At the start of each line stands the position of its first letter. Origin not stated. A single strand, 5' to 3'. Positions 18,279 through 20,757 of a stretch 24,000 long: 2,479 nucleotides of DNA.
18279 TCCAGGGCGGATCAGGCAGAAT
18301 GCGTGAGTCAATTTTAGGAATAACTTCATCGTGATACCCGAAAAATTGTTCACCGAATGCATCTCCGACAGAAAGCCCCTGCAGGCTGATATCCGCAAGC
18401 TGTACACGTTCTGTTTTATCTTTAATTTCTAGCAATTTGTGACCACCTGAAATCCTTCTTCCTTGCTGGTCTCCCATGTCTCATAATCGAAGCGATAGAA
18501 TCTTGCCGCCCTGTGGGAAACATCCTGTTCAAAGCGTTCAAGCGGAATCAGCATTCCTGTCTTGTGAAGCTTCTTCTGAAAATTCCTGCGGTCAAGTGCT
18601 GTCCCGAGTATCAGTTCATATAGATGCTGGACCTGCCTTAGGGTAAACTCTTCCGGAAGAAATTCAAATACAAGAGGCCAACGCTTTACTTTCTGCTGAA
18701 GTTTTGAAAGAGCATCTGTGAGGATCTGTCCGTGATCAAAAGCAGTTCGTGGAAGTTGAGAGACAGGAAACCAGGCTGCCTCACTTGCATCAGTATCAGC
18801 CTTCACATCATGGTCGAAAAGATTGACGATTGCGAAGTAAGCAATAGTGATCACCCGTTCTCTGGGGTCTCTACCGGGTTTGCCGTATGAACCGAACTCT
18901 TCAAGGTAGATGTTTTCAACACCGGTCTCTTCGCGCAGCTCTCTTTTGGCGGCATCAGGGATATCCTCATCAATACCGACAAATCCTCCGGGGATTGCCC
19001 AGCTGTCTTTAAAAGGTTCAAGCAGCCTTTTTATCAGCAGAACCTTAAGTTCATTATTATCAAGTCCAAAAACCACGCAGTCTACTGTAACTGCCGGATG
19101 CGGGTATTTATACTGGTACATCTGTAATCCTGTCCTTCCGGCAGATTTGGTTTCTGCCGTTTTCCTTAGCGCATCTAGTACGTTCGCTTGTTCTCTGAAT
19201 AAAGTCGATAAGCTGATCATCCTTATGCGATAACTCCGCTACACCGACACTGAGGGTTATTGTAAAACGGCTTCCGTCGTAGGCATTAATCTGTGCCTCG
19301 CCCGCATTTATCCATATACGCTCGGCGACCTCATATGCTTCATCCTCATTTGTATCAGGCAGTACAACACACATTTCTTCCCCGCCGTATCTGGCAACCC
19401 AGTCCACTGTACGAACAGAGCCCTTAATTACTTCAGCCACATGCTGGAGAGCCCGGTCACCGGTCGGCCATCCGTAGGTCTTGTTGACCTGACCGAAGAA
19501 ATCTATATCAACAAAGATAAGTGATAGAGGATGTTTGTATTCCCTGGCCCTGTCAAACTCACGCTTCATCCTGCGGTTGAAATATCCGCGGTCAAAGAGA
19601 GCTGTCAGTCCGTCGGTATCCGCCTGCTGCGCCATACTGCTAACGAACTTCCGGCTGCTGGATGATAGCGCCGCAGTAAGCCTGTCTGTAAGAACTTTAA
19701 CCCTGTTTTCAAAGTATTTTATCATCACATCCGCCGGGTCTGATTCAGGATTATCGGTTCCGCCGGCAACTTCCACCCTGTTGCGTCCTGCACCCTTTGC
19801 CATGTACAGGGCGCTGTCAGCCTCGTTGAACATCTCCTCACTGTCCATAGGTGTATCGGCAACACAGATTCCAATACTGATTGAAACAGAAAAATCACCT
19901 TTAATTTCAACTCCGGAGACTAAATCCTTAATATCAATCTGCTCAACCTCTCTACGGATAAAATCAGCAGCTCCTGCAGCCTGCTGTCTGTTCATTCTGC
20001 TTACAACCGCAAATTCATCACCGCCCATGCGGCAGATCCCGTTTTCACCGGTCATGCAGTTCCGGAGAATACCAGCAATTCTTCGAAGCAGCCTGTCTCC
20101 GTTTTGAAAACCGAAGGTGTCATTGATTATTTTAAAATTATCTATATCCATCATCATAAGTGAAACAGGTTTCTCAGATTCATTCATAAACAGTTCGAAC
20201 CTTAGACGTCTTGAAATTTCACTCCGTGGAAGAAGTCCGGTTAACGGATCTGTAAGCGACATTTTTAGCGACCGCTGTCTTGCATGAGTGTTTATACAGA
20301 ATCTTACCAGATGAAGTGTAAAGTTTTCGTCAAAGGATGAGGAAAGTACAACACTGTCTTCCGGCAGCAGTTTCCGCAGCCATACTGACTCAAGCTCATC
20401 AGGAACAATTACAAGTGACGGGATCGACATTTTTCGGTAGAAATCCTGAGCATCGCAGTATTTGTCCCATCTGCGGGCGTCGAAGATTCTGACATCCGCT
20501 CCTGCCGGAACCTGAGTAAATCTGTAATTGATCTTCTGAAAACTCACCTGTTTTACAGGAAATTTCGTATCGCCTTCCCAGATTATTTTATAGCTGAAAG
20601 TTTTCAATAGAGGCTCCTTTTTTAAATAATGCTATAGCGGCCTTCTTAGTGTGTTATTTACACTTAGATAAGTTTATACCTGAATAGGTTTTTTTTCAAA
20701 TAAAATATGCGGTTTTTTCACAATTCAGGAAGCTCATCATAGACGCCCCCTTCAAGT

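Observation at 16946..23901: Seven-gene same-strand cluster: candidate undescribed ADP-ribose/NAD-linked signalling system coupled to c-di-GMP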

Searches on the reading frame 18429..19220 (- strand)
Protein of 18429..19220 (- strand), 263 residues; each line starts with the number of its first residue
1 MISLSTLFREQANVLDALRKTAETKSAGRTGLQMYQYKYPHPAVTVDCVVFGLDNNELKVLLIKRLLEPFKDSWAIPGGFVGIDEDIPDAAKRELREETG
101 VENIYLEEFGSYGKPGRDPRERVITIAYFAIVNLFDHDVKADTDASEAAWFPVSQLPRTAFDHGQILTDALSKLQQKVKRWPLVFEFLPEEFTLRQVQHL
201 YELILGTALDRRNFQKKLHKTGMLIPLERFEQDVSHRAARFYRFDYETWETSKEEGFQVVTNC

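Call 5: search_protein_families(library=pfam, proteins=[window:18429-19220:-], max_evalue=0.01)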
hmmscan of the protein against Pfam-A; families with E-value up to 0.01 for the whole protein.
window:18429-19220:- (263 aa): 3 families
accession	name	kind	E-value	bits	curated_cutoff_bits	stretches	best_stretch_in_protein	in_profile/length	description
PF21906.2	NrtR_WHD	-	1.7e-23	83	27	1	184-244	1-61/61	NrtR DNA-binding winged helix domain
PF00293.34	NUDIX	-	3e-21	76.3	21.1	1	44-166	4-130/134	NUDIX domain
PF19368.5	AraR_C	-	2.7e-10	40.8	23.8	1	182-256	3-78/82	AraR C-terminal winged HTH domain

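Call 6: search_protein_families(library=ncbifam, proteins=[window:18429-19220:-], max_evalue=0.01)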
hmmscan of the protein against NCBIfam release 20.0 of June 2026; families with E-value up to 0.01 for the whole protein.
window:18429-19220:- (263 aa): 22 families
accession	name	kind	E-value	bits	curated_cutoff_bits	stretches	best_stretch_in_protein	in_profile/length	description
NF050029.2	TransRepNtr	equivalog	3.5e-47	160.9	400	1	32-250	9-231/245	ADPR responsive transcriptional repressor NtrR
NF003788.0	PRK05379.1-5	equivalog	1.9e-14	53.7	354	1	38-156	208-329/351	bifunctional nicotinamide-nucleotide adenylyltransferase/Nudix hydroxylase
NF003787.0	PRK05379.1-4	equivalog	5.2e-14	52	449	1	8-158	176-326/346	bifunctional nicotinamide-nucleotide adenylyltransferase/Nudix hydroxylase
NF003786.0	PRK05379.1-2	equivalog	5.1e-12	45.6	397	1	38-168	213-349/354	bifunctional nicotinamide-nucleotide adenylyltransferase/Nudix hydroxylase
NF003791.0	PRK05379.2-3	equivalog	1.1e-09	37.9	409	1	39-157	198-319/340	bifunctional nicotinamide-nucleotide adenylyltransferase/Nudix hydroxylase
NF003790.0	PRK05379.2-2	equivalog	3.7e-09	36.1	403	1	39-155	213-331/354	bifunctional nicotinamide mononucleotide adenylyltransferase/ADP-ribose pyrophosphatase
NF003785.0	PRK05379.1-1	equivalog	6.3e-09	35.5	418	1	42-154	202-318/347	bifunctional nicotinamide-nucleotide adenylyltransferase/Nudix hydroxylase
NF001938.0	PRK00714.1-5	equivalog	6.5e-06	25.6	116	1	49-105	16-78/172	RNA pyrophosphohydrolase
NF008044.0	PRK10776.1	equivalog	1.4e-05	25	148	1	71-161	30-115/130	8-oxo-dGTP diphosphatase MutT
NF006530.0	PRK08999.1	equivalog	4.5e-05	22.6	245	1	50-103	10-64/315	Nudix family hydrolase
TIGR00586.1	mutt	equivalog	9.1e-05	22.5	97.9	1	55-158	14-113/129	8-oxo-dGTP diphosphatase MutT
TIGR02705.1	nudix_YtkD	equivalog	0.00011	21.8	154.4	1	76-134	49-105/156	RNA deprotection pyrophosphohydrolase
NF052459.1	OxoGTPPhMutT1Mycb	equivalog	0.00013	21.2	475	1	56-155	16-108/292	8-oxo-(d)GTP phosphatase MutT1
NF011922.0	PRK15393.1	equivalog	0.00028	20.6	152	1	75-114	70-109/182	NUDIX hydrolase YfcD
NF001937.0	PRK00714.1-4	equivalog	0.00051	19.7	139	1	53-104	15-63/161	RNA pyrophosphohydrolase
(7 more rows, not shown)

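Call 8: search_protein_families(library=padloc, proteins=[window:18429-19220:-], max_evalue=0.01)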
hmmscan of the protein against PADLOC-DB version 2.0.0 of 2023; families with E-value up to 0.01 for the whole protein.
window:18429-19220:- (263 aa): 1 family
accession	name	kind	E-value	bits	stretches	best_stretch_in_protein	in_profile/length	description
PDLC04899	PDC-S07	-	1.5e-06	25.9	1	49-163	9-119/135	-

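Call 60: search_solved_structures(query=window:18429-19121:-, max_evalue=0.00001)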
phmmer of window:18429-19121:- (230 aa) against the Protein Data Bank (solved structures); distinct sequences matched with E-value up to 0.00001: 11.
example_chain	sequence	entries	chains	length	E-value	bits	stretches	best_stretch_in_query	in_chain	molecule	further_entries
5bs6_A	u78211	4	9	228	4.6e-50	173.6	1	10-216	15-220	transcriptional regulator AraR | transcriptional factor AraR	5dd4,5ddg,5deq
2fml_A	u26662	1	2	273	2.8e-29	105.5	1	5-121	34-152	MutT/nudix family protein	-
3gz5_A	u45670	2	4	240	8.4e-28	100.7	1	10-194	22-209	MutT/nudix family protein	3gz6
3gz8_A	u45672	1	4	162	6.4e-19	71.7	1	10-145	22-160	MutT/nudix family protein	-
3i9x_A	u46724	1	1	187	2.2e-18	69.9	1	25-143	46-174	mutT/nudix family protein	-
2yyh_A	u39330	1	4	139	3.1e-15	59.6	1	8-138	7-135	8-OXO-dGTPase domain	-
7q91_A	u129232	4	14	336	2.3e-09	40.4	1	125-213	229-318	NADQ transcription factor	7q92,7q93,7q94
2qjt_B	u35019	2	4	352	2.3e-08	37.1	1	10-140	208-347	Nicotinamide-nucleotide adenylyltransferase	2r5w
2qjo_A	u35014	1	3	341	2.1e-06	30.7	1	11-139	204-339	Bifunctional NMN adenylyltransferase/Nudix hydrolase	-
3cng_A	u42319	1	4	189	4.6e-06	29.6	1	5-82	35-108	NUDIX hydrolase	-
3gg6_A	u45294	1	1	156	5e-06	29.5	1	23-151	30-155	Nucleoside diphosphate-linked moiety X motif 18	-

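Call 62: search_solved_structures(query=window:18429-19121:-, max_evalue=1e-25, show_alignments=3)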
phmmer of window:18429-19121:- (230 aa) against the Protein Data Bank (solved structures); distinct sequences matched with E-value up to 1e-25: 3.
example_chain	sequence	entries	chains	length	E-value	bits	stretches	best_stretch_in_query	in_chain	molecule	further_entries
5bs6_A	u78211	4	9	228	4.6e-50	173.6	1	10-216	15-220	transcriptional regulator AraR | transcriptional factor AraR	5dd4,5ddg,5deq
2fml_A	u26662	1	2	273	2.8e-29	105.5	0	5-121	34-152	MutT/nudix family protein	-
3gz5_A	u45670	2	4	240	8.4e-28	100.7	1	10-194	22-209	MutT/nudix family protein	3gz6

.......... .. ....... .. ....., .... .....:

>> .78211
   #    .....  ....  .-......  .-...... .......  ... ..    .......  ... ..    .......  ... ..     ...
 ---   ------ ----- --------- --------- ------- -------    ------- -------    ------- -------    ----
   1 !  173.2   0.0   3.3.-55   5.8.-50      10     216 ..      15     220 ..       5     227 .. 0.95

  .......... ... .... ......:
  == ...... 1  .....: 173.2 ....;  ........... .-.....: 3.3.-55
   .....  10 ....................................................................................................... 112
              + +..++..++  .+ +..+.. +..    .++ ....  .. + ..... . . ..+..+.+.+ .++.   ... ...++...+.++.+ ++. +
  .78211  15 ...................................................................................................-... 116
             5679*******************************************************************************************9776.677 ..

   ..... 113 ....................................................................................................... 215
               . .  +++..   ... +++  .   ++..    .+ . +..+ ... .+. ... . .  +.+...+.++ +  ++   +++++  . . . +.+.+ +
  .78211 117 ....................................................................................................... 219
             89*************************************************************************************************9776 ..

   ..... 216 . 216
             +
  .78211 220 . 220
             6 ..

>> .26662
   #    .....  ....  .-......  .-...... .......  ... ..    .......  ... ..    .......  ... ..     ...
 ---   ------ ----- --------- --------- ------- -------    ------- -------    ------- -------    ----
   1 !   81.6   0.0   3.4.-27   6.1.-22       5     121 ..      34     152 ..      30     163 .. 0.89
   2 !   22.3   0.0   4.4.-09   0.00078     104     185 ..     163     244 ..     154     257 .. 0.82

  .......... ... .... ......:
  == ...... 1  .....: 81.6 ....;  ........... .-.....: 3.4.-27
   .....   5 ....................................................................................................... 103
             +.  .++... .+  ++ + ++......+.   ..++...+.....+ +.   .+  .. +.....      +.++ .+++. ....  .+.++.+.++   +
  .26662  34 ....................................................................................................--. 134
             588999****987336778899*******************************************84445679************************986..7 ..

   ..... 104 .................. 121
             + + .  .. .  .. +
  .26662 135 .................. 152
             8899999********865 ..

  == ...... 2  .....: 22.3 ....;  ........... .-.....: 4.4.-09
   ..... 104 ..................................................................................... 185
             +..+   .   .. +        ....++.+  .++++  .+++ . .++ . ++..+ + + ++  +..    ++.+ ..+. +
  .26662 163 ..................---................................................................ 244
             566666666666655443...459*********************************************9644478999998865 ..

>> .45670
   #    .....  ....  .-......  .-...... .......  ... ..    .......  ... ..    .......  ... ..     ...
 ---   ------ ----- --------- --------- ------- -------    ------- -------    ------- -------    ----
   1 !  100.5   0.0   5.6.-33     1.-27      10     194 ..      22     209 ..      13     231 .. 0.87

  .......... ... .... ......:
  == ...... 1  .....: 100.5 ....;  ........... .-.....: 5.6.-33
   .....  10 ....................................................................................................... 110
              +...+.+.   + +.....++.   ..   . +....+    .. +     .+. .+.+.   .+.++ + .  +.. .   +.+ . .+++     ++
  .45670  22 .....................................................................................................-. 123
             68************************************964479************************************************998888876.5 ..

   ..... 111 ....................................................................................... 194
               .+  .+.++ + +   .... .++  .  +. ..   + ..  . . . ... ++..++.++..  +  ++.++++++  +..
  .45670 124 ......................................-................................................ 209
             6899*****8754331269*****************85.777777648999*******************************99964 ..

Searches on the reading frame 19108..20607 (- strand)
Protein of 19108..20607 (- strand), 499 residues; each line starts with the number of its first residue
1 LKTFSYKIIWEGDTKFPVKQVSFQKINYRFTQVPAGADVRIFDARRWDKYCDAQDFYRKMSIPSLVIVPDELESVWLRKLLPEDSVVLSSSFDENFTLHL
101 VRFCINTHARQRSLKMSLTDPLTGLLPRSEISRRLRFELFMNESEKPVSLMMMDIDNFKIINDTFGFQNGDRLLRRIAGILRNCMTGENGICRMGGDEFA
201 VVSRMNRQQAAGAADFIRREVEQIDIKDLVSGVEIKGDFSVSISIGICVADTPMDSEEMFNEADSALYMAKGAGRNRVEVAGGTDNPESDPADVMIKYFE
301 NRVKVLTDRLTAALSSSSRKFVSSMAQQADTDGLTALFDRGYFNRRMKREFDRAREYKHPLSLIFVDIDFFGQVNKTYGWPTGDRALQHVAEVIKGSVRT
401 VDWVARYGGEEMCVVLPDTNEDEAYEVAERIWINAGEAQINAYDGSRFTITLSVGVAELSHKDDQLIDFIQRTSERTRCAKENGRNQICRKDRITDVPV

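Call 5: search_protein_families(library=pfam, proteins=[window:19108-20607:-], max_evalue=0.01)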
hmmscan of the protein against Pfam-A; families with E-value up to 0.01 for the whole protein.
window:19108-20607:- (499 aa): 4 families
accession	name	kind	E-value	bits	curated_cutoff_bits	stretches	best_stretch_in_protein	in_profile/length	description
PF00990.26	GGDEF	-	2.3e-74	249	23.8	2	329-487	1-161/161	Diguanylate cyclase, GGDEF domain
PF22335.1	Cas10-Cmr2_palm2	-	1.1e-06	29.2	27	0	407-489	57-133/133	Cas10/Cmr2, second palm domain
PF24898.2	GGDEF_GdpP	-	0.00025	21.8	30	0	154-281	2-119/126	Cyclic-di-AMP phosphodiesterase GdpP-like, GGDEF domain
PF17853.6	GGDEF_2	-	0.0009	19.9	24.5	0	169-266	33-113/116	GGDEF-like domain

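Call 6: search_protein_families(library=ncbifam, proteins=[window:19108-20607:-], max_evalue=0.01)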
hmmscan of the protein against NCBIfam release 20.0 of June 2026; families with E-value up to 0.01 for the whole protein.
window:19108-20607:- (499 aa): 23 families
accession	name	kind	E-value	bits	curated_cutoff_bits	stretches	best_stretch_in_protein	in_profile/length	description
TIGR00254.1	GGDEF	domain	1.9e-80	268.4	37.4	2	326-489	2-165/168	diguanylate cyclase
NF007135.0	PRK09581.1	equivalog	3.4e-80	270.1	474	2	319-491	282-455/457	PleD family two-component system response regulator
NF038266.1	diguan_SiaD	equivalog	4.2e-68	229.4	290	2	318-487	83-251/252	biofilm regulation diguanylate cyclase SiaD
NF041606.1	dguan_cyc_DgcA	equivalog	4.1e-67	226.5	370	2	325-488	174-336/340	diguanylate cyclase DgcA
NF007380.0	PRK09894.1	equivalog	2.5e-65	220.8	256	2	89-281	100-287/296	diguanylate cyclase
NF011955.1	PRK15426.1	equivalog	4.8e-59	200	408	2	322-493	391-563/564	cellulose biosynthesis regulator diguanylate cyclase DgcQ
NF007423.1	PRK09966.1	equivalog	8.7e-59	199.3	325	2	115-271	237-390/390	diguanylate cyclase DgcN/YfiN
NF047654.1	DiguCycDgcRLepto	equivalog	2.8e-58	197.2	500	2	322-489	126-294/295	diguanylate cyclase DgcR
NF051473.1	DigCycDgcsShew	equivalog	3.3e-54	184.2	400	2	106-280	124-290/291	diguanylate cyclase DgcS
NF007298.0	PRK09776.1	equivalog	4.4e-52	177.2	1135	2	316-488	671-842/1111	diguanylate cyclase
NF047872.1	GGDEF_GdpS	equivalog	6.1e-44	150.7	400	2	119-278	189-347/355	GGDEF domain-containing protein GdpS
NF045675.1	PhdiestaseDibA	equivalog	3.4e-42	144.6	980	2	115-276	201-359/623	phosphodiesterase DibA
NF007599.0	PRK10245.1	equivalog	3.9e-42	144.1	402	2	111-281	204-370/371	diguanylate cyclase AdrA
NF007474.0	PRK10060.1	equivalog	3.5e-41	141.2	782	2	107-280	227-394/663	cyclic di-GMP phosphodiesterase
NF040885.1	diguan_DgcJ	equivalog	1.6e-39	136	500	2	325-483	337-488/493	diguanylate cyclase DgcJ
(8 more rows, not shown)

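Call 8: search_protein_families(library=padloc, proteins=[window:19108-20607:-], max_evalue=0.01)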
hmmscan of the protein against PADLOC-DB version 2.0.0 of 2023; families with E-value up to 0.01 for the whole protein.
window:19108-20607:- (499 aa): 2 families
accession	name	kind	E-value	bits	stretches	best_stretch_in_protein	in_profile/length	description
PDLC01444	Cas10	-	5.1e-07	26.9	1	422-493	448-511/605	CAS-III; effector_LS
PDLC01422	Cas10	-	0.00071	16.7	0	441-489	366-404/519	CAS-III; effector_LS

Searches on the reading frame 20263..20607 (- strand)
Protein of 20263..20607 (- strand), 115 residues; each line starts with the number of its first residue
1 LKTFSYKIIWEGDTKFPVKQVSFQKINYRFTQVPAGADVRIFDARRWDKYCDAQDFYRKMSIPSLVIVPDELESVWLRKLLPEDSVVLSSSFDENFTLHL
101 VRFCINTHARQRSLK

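Call 68: search_protein_families(library=pfam, proteins=[window:20263-20607:-], max_evalue=5)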
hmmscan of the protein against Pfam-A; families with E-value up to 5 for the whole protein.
window:20263-20607:- (115 aa): 0 families
